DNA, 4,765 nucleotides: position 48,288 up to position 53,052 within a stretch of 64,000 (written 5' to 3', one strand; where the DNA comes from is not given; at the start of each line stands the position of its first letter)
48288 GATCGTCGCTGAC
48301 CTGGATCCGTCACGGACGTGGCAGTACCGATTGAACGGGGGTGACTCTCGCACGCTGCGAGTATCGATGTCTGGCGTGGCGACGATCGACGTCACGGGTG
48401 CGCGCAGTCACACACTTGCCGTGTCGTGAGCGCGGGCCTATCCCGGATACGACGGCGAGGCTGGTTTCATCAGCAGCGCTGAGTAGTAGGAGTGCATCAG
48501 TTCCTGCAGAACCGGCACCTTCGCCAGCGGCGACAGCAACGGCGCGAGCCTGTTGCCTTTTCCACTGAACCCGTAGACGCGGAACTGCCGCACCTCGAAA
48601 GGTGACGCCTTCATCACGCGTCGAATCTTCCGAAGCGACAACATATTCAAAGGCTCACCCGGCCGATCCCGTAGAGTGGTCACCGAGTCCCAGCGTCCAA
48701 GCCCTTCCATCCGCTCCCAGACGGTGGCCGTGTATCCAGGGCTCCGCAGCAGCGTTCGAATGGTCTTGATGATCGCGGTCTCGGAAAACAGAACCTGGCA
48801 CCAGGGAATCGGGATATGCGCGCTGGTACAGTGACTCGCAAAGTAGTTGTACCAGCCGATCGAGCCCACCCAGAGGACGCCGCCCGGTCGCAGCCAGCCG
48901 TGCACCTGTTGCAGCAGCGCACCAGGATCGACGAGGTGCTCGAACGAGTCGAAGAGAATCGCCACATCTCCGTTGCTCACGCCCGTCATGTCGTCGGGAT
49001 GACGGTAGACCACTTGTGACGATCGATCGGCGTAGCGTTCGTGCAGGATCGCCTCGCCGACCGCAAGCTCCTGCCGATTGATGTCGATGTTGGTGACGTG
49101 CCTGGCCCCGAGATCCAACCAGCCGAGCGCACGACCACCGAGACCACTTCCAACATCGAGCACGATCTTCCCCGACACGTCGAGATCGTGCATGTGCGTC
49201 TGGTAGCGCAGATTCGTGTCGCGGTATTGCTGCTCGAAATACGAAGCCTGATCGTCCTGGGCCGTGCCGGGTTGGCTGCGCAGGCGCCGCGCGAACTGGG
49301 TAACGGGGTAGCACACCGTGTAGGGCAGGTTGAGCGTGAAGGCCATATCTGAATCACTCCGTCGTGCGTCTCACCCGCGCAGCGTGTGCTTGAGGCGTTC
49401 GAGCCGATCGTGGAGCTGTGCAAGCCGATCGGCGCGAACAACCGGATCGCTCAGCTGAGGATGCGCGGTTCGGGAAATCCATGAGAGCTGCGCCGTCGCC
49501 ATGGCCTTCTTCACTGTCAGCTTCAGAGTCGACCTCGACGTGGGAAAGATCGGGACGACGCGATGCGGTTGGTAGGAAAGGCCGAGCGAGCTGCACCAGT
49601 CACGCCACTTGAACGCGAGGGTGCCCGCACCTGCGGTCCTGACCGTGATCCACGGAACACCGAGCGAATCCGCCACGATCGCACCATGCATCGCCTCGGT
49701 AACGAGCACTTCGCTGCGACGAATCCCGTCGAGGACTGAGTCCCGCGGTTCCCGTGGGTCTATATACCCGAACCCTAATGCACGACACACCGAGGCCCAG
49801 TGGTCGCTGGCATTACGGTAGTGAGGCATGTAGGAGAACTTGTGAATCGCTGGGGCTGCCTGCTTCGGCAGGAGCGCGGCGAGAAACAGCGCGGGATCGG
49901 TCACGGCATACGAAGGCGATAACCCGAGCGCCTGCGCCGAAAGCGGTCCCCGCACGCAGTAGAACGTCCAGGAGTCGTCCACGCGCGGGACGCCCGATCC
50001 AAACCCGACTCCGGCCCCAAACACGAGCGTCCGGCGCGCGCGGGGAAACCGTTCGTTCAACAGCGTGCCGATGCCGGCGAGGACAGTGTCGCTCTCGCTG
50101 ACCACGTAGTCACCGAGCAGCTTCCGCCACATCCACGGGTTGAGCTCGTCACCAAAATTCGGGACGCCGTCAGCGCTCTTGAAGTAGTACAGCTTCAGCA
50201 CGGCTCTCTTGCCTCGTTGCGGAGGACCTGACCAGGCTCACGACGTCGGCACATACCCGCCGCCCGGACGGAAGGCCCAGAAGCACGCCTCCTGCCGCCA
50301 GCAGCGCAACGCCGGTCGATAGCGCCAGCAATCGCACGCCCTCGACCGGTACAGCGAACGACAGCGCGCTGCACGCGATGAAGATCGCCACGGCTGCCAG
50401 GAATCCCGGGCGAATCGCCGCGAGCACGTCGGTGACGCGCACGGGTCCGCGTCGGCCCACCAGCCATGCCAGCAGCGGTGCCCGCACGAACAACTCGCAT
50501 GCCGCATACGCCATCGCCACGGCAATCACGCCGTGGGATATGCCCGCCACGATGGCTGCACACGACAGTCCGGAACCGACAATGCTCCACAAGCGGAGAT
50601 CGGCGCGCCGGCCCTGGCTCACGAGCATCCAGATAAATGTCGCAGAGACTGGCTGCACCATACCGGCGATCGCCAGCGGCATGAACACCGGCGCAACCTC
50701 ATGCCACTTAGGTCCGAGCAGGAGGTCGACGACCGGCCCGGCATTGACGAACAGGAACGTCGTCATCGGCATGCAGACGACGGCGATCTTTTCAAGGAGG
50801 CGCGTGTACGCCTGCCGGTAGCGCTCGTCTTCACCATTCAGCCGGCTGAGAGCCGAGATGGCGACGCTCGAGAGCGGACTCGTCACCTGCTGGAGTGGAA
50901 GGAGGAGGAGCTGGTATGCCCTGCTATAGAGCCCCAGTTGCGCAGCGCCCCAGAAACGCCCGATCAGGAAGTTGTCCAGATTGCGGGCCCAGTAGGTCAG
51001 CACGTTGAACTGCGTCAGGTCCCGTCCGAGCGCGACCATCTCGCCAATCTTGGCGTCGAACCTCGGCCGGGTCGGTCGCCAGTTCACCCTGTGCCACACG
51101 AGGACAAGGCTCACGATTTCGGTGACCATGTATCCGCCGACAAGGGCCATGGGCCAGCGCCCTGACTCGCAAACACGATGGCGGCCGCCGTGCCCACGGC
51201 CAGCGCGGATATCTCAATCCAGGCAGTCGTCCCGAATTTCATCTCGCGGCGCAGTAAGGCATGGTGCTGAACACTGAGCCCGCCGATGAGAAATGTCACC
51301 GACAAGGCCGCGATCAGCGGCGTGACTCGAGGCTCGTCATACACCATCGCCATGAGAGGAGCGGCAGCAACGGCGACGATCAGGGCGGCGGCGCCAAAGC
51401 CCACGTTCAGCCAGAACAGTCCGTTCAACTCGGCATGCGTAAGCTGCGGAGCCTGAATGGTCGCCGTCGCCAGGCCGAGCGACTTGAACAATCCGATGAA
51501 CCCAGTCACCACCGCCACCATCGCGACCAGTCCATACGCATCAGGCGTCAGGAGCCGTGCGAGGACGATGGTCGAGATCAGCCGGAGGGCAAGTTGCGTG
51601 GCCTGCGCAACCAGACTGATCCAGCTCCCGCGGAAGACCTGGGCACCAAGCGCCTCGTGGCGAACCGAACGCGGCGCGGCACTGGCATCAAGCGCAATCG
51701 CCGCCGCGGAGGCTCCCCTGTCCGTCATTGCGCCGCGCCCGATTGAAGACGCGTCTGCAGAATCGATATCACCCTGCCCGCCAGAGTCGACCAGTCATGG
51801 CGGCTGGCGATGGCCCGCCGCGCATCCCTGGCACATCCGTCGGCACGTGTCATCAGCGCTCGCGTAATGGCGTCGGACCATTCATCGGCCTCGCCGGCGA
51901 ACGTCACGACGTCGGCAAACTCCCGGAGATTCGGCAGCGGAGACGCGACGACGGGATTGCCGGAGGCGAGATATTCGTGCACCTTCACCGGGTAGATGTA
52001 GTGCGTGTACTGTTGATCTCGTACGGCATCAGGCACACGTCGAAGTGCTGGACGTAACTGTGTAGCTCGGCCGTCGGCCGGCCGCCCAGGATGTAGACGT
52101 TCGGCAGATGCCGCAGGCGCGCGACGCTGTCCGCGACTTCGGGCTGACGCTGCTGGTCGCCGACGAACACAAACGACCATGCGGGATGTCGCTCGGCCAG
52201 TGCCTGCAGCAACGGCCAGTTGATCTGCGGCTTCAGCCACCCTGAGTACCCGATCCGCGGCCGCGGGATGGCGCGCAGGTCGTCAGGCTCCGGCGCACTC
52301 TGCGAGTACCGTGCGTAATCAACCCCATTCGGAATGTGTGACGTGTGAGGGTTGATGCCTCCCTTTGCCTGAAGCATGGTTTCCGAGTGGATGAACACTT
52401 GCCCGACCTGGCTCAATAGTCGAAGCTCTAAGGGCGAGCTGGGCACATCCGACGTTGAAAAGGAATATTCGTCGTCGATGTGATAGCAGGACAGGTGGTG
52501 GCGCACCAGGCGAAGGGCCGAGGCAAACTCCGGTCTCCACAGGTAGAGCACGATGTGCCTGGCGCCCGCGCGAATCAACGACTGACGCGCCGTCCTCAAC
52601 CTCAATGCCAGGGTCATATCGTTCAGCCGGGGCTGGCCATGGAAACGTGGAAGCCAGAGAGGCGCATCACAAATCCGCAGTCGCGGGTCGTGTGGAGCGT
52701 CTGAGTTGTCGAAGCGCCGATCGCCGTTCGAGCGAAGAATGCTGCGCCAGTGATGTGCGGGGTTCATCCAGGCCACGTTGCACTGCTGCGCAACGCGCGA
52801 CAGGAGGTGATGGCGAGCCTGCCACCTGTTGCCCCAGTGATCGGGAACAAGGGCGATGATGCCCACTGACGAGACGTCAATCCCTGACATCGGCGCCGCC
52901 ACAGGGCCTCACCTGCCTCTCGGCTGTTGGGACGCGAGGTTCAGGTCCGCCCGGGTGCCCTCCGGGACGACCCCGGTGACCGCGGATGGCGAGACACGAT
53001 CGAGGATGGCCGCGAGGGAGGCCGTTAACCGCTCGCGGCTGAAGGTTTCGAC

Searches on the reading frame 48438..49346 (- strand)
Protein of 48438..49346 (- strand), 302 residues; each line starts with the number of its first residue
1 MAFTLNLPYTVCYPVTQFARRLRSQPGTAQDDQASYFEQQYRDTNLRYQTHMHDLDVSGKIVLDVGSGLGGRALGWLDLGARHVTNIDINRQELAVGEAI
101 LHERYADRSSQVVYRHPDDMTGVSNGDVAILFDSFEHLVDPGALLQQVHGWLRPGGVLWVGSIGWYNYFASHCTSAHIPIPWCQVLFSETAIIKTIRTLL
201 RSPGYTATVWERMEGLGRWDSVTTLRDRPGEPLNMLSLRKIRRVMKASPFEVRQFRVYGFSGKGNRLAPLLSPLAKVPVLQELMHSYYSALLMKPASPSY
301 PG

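Call 35: search_protein_families(library=ncbifam, proteins=[window:48438-49346:-], max_evalue=0.00001)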
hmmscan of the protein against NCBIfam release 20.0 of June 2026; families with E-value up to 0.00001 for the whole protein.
window:48438-49346:- (302 aa): 2 families
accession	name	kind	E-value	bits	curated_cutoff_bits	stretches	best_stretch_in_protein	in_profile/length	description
TIGR01983.1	UbiG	equivalog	1e-06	28.3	102.95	1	43-163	34-154/228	bifunctional 2-polyprenyl-6-hydroxyphenol methylase/3-demethylubiquinol 3-O-methyltransferase UbiG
TIGR00478.1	tly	subfamily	6e-06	25.7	185.8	1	50-97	67-114/228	TlyA family rRNA (cytidine-2'-O)-methyltransferase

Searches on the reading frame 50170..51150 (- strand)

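Call 35: search_protein_families(library=ncbifam, proteins=[window:50170-51150:-], max_evalue=0.00001)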
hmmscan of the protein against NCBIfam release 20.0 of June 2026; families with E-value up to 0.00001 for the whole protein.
window:50170-51150:- (326 aa): 3 families
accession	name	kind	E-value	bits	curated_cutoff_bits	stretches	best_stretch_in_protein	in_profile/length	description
NF007773.0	PRK10459.1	equivalog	1.1e-27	97.2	273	1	1-314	170-487/492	MOP flippase family protein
NF047674.1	TeichurnBiosyTuaB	equivalog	3.1e-22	79.3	580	1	17-266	189-438/469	teichuronic acid biosynthesis protein TuaB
NF058658.1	Oglyco_Wzx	exception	1.7e-21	76.8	720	1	13-264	185-435/478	O-glycosylation flippase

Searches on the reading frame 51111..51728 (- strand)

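Call 58: search_protein_families(library=ncbifam, proteins=[window:51111-51728:-], max_evalue=0.00001)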
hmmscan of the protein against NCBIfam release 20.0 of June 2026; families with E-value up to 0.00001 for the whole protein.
window:51111-51728:- (205 aa): 3 families
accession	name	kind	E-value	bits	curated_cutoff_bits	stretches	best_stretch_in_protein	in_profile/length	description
NF007773.0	PRK10459.1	equivalog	1.9e-31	109.6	273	1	34-189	11-165/492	MOP flippase family protein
NF058658.1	Oglyco_Wzx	exception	4.5e-27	95.2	720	1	36-198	15-177/478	O-glycosylation flippase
NF047674.1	TeichurnBiosyTuaB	equivalog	3e-25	89.2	580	1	36-189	14-166/469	teichuronic acid biosynthesis protein TuaB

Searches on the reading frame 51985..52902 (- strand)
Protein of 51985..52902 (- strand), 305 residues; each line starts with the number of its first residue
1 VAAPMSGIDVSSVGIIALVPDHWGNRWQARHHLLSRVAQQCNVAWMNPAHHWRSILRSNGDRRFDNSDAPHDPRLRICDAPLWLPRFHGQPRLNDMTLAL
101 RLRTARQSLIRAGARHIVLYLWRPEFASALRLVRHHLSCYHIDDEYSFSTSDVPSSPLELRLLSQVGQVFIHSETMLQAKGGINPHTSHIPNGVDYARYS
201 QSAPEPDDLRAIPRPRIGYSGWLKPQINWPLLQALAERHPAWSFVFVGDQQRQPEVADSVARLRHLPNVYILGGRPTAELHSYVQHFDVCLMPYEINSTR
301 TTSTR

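Call 35: search_protein_families(library=ncbifam, proteins=[window:51985-52902:-], max_evalue=0.00001)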
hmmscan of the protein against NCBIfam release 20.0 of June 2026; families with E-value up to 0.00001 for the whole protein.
window:51985-52902:- (305 aa): 1 family
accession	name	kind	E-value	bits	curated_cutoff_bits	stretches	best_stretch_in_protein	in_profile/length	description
NF047676.1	TeichurnBiosyTuaH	equivalog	9.2e-15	54.4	550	1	170-295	168-293/384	teichuronic acid biosynthesis protein TuaH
